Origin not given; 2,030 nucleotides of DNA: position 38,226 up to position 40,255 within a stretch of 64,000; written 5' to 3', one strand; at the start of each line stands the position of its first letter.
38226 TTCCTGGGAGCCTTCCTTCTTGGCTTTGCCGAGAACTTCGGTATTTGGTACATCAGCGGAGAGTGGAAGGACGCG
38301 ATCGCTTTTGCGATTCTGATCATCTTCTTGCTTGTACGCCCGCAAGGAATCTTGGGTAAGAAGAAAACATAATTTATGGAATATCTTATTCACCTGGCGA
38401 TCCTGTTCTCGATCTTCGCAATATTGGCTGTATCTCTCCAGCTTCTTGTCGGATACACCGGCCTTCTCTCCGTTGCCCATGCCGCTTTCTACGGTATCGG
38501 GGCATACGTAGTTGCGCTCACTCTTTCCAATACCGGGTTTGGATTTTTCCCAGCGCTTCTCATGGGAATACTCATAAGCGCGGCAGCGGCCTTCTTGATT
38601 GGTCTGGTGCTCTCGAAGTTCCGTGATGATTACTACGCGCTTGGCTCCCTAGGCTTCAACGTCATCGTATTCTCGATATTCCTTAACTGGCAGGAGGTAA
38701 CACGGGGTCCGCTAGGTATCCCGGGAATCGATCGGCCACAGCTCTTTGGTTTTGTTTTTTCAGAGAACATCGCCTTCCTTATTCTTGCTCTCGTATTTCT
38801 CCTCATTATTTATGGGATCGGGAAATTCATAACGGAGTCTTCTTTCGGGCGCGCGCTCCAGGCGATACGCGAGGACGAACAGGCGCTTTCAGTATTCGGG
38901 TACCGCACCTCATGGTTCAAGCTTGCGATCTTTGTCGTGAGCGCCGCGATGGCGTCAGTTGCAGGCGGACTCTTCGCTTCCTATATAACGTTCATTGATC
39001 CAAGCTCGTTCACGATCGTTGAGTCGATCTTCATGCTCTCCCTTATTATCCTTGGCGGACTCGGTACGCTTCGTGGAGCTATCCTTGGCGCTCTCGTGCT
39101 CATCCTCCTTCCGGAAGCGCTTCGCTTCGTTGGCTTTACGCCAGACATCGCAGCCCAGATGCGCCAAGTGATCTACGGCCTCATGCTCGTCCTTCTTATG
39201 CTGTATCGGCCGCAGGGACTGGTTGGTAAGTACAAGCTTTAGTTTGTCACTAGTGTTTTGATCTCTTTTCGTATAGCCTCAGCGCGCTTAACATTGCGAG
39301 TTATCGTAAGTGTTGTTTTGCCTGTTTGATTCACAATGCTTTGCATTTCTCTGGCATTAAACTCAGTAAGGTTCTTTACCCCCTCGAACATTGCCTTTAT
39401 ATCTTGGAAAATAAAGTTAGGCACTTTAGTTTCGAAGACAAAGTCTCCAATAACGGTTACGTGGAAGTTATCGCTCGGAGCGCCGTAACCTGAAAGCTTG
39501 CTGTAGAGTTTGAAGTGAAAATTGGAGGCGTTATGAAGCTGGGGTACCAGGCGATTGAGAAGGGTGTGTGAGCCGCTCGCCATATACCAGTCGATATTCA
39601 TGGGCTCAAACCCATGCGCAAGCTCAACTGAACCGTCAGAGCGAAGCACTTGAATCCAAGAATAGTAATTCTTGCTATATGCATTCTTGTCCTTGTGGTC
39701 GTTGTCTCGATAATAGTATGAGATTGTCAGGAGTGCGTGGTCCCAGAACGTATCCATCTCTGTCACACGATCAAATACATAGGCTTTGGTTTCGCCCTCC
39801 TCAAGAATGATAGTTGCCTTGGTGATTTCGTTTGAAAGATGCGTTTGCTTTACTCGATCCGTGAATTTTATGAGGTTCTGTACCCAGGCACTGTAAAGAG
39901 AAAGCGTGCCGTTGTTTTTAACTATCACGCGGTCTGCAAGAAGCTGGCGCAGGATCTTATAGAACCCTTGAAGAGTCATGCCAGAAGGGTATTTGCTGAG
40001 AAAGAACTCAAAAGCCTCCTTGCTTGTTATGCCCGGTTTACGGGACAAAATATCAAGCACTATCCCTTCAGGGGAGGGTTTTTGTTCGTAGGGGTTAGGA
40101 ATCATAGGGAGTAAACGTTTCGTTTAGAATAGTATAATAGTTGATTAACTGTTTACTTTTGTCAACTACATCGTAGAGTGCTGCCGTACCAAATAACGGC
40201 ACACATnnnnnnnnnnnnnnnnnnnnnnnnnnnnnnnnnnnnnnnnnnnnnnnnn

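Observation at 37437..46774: Translocator subunits transcriptionally split among three different cassettes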

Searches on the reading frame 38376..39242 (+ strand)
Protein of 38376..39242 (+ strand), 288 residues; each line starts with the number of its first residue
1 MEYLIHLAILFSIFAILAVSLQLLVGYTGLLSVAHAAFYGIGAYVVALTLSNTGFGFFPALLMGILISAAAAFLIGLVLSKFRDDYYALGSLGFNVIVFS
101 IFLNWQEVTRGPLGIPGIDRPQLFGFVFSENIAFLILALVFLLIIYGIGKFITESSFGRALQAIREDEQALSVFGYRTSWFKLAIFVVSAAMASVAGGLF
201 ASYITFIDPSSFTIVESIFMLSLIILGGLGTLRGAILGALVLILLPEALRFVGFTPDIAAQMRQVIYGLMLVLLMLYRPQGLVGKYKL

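Call 4: search_protein_families(library=pfam, proteins=[window:38376-39242:+], max_evalue=0.01)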
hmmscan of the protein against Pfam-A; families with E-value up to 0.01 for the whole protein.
window:38376-39242:+ (288 aa): 1 family
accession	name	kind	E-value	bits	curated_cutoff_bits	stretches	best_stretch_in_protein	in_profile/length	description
PF02653.21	BPD_transp_2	-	3.7e-46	157.9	26.8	1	4-274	2-268/269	Branched-chain amino acid transport system / permease component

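Call 10: find_encoding_contigs(protein=window:38376-39242:+, flank=10000, max_places=6)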
Protein window:38376-39242:+ (288 aa): 21 contigs read that carry it; 6 places shown.
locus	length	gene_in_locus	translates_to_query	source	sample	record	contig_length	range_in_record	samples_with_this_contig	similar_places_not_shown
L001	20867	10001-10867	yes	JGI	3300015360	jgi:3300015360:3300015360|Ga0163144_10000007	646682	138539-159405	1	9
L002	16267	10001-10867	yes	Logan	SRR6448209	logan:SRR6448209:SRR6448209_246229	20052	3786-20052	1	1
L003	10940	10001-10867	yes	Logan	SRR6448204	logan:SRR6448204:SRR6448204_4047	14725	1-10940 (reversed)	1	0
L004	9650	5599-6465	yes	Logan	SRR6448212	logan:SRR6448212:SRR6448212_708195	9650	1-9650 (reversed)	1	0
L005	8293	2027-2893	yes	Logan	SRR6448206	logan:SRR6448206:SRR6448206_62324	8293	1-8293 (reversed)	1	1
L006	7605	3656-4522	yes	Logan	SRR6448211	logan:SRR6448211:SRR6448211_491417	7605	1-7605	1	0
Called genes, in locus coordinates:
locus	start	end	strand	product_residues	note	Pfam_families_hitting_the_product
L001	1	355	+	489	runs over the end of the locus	-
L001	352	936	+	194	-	-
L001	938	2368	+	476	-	-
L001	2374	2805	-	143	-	-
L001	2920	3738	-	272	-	PF01978:TrmB, PF12802:MarR_2 (weak), PF09339:HTH_IclR (weak)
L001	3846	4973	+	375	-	PF13433:Peripla_BP_5, PF13458:Peripla_BP_6, PF01094:ANF_receptor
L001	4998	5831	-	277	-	PF01978:TrmB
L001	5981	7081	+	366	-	PF13433:Peripla_BP_5, PF13458:Peripla_BP_6, PF01094:ANF_receptor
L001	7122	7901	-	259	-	PF01978:TrmB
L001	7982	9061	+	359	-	PF13458:Peripla_BP_6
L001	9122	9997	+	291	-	PF02653:BPD_transp_2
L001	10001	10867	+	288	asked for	PF02653:BPD_transp_2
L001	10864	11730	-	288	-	-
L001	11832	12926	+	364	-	PF13433:Peripla_BP_5, PF13458:Peripla_BP_6, PF01094:ANF_receptor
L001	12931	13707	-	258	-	PF01978:TrmB, PF12802:MarR_2 (faint), PF24033:DUF7342 (weak)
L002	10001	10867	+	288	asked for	PF02653:BPD_transp_2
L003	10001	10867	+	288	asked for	PF02653:BPD_transp_2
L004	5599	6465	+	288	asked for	PF02653:BPD_transp_2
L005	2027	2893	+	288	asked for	PF02653:BPD_transp_2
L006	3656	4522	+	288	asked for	PF02653:BPD_transp_2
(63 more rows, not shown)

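Call 11: find_related_loci(query=window:38376-39242:+, collection=genome_contigs, flank=10000)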
Query window:38376-39242:+ (288 aa) in genome_contigs; peptide patterns used: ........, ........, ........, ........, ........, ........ (x = any residue, [..] = any of these).
274 stretches matched a pattern; 169 encode a relative of the query (tblastn E <= 1e-3); the best 80 are kept; 80 distinct loci.
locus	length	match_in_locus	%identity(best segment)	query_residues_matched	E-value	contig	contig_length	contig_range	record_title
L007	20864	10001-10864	81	1-288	3e-144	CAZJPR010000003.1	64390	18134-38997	MAG TPA_asm: uncultured Candidatus Saccharibacteria bacterium isolate SRP342105_co1_233 genome assembly, contig: NODE_54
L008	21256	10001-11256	81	1-288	3e-143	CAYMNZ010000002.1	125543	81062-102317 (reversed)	MAG TPA_asm: uncultured Candidatus Saccharibacteria bacterium isolate SRP128246_co1_424 genome assembly, contig: NODE_63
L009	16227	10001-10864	71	1-288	4e-135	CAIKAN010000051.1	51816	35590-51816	uncultured bacterium isolate AM-2014_bin-3203 genome assembly, contig: bin-3203:51/99, whole genome shotgun sequence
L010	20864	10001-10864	71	1-288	2e-134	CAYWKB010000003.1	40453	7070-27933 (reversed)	MAG TPA_asm: uncultured Candidatus Saccharibacteria bacterium isolate SRP292972_co1_57 genome assembly, contig: NODE_550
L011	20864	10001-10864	77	1-288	9e-135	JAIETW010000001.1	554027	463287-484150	MAG: Patescibacteria group bacterium isolate time.spades.CONCOCT.2.5kb_081 c_000000000001, whole genome shotgun sequence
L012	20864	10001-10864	72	1-288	9e-134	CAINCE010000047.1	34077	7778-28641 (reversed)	uncultured bacterium isolate KR5_bin-306 genome assembly, contig: bin-306:47/77, whole genome shotgun sequence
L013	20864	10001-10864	70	1-288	6e-134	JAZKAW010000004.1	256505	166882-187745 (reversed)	MAG: Patescibacteria group bacterium isolate ADI_H3L2_1_122_18_3-bin049_1 ADIH3L21_B049_1_000000000004, whole genome sho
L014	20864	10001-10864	69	1-288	6e-133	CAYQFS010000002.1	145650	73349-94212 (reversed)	MAG TPA_asm: uncultured Candidatus Saccharibacteria bacterium isolate SRP298887_co1_199 genome assembly, contig: NODE_32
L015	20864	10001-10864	69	1-288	1e-132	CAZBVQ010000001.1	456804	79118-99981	MAG TPA_asm: uncultured Candidatus Saccharibacteria bacterium isolate SRP133034_co1_10 genome assembly, contig: NODE_1_l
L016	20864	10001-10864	68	1-288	3e-132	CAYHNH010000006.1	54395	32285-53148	MAG TPA_asm: uncultured Candidatus Saccharibacteria bacterium isolate ERP119705_co13_543 genome assembly, contig: NODE_6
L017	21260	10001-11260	82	1-288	2e-132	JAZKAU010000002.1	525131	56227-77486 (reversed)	MAG: Patescibacteria group bacterium isolate ADI_H3L2_1_122_18_3-bin046 ADIH3L21_B046_0_000000000002, whole genome shotg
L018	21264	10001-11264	69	1-288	6e-132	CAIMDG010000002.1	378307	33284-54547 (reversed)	uncultured bacterium isolate KTt_bin-0975 genome assembly, contig: bin-0975:2/3, whole genome shotgun sequence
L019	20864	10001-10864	69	1-288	8e-132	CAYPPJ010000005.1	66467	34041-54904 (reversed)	MAG TPA_asm: uncultured Candidatus Saccharibacteria bacterium isolate SRP278252_co2_123 genome assembly, contig: NODE_66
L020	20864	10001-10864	70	1-288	2e-131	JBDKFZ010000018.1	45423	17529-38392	MAG: Candidatus Parcubacteria bacterium isolate farmington_2019_sw_WHONDRS-S19S_0053_B_bin.31 scaffold_228340, whole gen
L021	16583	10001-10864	69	1-288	5e-131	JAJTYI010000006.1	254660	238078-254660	MAG: bacterium isolate DTUPAT2 6-Genome5, whole genome shotgun sequence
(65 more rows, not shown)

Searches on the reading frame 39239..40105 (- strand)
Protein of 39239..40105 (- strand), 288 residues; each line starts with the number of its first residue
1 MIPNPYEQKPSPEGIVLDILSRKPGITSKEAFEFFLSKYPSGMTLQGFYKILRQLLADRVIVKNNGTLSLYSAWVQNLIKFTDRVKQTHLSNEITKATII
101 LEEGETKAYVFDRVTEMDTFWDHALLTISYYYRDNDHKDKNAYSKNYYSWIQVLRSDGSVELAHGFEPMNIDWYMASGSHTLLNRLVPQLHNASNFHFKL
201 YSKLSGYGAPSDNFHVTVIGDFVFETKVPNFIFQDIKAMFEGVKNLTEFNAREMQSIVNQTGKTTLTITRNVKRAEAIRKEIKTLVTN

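Call 5: search_protein_families(library=pfam, proteins=[window:39239-40105:-], max_evalue=0.01)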
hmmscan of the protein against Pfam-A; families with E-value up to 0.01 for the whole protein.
window:39239-40105:- (288 aa): 0 families

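Call 43: find_homologous_proteins(query=window:39239-40105:-, max_evalue=0.001)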
Query window:39239-40105:- (288 aa): 40 proteins with E <= 0.001 among 988 candidates.
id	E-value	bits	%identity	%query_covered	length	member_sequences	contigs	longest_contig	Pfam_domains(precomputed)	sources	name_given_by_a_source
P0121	8.2e-191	651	100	100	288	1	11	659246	-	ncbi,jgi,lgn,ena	-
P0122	3.0e-148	511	76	99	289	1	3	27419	-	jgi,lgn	-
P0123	2.0e-145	502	75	99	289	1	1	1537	-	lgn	-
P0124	2.3e-145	502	75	99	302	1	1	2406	-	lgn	-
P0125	1.5e-141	489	73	99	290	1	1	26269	-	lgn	-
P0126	3.7e-141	488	73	99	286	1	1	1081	-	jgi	jgi:hypothetical protein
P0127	5.4e-139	481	74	99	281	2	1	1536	-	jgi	jgi:hypothetical protein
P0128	4.2e-138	478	73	99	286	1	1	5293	-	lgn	-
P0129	2.0e-134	466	70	99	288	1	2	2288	-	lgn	-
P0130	2.9e-131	455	69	99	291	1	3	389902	-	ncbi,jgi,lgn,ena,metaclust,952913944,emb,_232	jgi:hypothetical protein|metaclust:\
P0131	2.5e-129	449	68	100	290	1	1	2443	-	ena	-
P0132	2.9e-124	433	65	100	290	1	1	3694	-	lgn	-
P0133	2.0e-120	420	65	99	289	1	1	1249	-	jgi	jgi:hypothetical protein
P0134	4.2e-119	416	64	99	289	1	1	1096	-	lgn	-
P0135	8.2e-117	408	62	99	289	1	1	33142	-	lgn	-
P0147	1.2e-69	253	43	95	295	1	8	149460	-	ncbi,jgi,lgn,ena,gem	-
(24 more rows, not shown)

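Call 47: find_encoding_contigs(protein=P0147, flank=6000, max_places=2)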
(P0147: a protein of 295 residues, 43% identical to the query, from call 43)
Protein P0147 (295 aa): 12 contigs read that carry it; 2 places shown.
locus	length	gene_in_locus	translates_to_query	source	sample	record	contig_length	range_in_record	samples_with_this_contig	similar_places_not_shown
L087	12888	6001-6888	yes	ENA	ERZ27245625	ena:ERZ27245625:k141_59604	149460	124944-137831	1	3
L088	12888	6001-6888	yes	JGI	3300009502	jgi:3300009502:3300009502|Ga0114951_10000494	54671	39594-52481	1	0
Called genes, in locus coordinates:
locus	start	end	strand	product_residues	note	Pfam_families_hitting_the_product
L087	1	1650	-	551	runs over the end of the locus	PF01743:PolyA_pol, PF12627:PolyA_pol_RNAbd, PF01966:HD, PF13735:tRNA_NucTran2_2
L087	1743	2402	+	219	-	-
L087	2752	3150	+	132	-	PF02021:UPF0102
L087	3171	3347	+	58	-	-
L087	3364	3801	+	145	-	-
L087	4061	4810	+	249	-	PF02535:Zip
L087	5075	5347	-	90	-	PF00216:Bac_DNA_binding, PF18291:HU-HIG (weak)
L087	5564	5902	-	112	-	-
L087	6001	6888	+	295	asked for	-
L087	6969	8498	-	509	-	PF12072:RNase_Y_N, PF00013:KH_1 (weak), PF01966:HD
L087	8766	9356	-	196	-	PF00574:CLP_protease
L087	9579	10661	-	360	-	PF05697:Trigger_N, PF05698:Trigger_C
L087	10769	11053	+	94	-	-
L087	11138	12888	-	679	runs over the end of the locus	PF03030:H_PPase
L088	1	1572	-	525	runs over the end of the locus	PF01743:PolyA_pol, PF12627:PolyA_pol_RNAbd, PF01966:HD, PF13735:tRNA_NucTran2_2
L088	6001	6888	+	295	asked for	-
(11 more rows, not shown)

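Call 48: find_encoding_contigs(protein=P0130, flank=6000, max_places=2)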
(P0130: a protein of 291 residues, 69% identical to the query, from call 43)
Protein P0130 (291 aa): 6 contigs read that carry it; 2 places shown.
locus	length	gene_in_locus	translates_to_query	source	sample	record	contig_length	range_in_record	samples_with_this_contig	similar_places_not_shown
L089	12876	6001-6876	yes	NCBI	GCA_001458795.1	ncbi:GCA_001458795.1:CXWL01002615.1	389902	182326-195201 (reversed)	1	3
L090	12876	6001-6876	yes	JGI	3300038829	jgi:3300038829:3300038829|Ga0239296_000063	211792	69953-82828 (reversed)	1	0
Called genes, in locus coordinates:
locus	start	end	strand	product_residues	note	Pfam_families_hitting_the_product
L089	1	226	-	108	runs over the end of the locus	-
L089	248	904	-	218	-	-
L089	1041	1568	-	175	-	PF00719:Pyrophosphatase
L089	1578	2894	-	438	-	PF08529:NusA_N, PF00575:S1, PF13184:KH_NusA_1st, PF07650:KH_2 (faint), PF26594:KH_NusA_2nd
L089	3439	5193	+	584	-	PF05157:MshEN, PF00437:T2SSE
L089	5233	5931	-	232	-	-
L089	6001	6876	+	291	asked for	-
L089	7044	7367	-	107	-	-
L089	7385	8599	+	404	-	PF00482:T2SSF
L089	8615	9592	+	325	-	-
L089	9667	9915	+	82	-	-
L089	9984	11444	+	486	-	PF13620:CarboxypepD_reg (weak)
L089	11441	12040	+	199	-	PF07963:N_methyl (faint)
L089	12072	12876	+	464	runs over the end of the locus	-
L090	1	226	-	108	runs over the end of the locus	-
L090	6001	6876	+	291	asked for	-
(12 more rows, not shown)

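Call 51: predict_structure(alignment_id=A2)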
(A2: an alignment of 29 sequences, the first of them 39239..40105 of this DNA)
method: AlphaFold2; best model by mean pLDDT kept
length: 288 residues; sequences in the alignment: 29
mean_pLDDT: 84.7   pTM: 0.66
mean pLDDT of the five models: 84.7, 83.8, 81.6, 81.3, 79.8
residues with pLDDT >= 90: 140; 70-90: 110; 50-70: 16; < 50: 22
segments of 3 or more residues with pLDDT < 50: 1-5, 87-97, 206-210
pLDDT, mean of each block of 10 residues (from residue 1): 49 89 90 91 92 93 91 76 54 53 91 87 88 90 93 84 88 93 92 92 56 90 94 94 88 87 93 95 84
secondary structure, 60 per line:
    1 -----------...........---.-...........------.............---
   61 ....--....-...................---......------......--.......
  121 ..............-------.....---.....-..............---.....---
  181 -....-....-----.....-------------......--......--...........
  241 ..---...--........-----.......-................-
elements in order: H12-22 H28-38 H45-57 E61-64 E67-70 H72-90 H94-99 E106-111 H114-134 E142-146 H150-154 H156-169 E173-177 H182-185 H187-190 E196-200 E214-219 E222-227 H230-242 H251-258 E264-270 H272-287

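Call 54: fold_search(model_id=the predicted structure, library=pdb)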
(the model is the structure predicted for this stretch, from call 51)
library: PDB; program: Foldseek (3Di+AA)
matches with E <= 10: 1029; with E <= 0.001: 5
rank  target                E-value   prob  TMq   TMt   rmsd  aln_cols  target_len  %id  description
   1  3qph_A                6.6e-06  1.00  0.36  0.32  10.7       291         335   12  The three-dimensional structure of TrmB, a global transcriptional regulator of the hyperthermophilic archaeon Pyrococc (released 2012-05-30)
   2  5f8c_A                1.9e-04  0.99  0.27  0.23  11.6       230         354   13  Rv2258c-unbound (released 2016-06-29)
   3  5f8e_C                2.0e-04  0.99  0.27  0.23  11.6       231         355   13  Rv2258c-SAH (released 2016-06-29)
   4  5f8f_B                2.6e-04  0.99  0.27  0.23  11.6       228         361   13  Rv2258c-SFG (released 2016-06-29)
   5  1xdo_A                9.4e-04  1.00  0.32  0.16   6.7       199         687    7  Crystal Structure of Escherichia coli Polyphosphate Kinase (released 2005-06-21)
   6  8bgt_A                1.1e-03  0.77  0.27  0.25  17.5       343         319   12  O-Methyltransferase Plu4890 in complex with SAM (released 2023-03-08)
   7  8bid_A                1.2e-03  0.93  0.25  0.23  11.8       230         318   10  O-Methyltransferase Plu4890 (mutant H229N) in complex with SAH and AQ-270a (released 2023-03-08)
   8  4a5z_B                1.3e-03  0.93  0.23  0.36   9.0       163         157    7  Structures of MITD1 (released 2012-11-14)
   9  8bgz_A                1.3e-03  0.80  0.27  0.25  16.9       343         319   11  O-Methyltransferase Plu4890 (mutant H229N) in complex with SAH and AQ-256 (released 2023-03-08)
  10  2o8r_B                1.4e-03  1.00  0.37  0.19   6.4       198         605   10  Crystal Structure of Polyphosphate Kinase from Porphyromonas Gingivalis (released 2006-12-19)
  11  9vbj_A                1.5e-03  1.00  0.31  0.23   6.2       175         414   13  Cryo-EM structure of human PLD4 apo form (released 2025-12-24)
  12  4qvg_A                1.5e-03  0.94  0.31  0.27  16.0       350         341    8  Crystal structure of S-adenosylmethionine-dependent methyltransferase SibL in its apo form (released 2015-05-27)
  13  3lst_A                1.6e-03  0.97  0.27  0.24  11.6       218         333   10  Crystal Structure of CalO1, Methyltransferase in Calicheamicin Biosynthesis, SAH bound form (released 2010-03-02)
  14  6k4y_M                1.9e-03  0.92  0.21  0.29  19.2       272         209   12  CryoEM structure of sigma appropriation complex (released 2019-08-07)
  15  7clu_A                2.4e-03  0.96  0.29  0.25  11.6       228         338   11  PigF with SAH (released 2021-07-28)
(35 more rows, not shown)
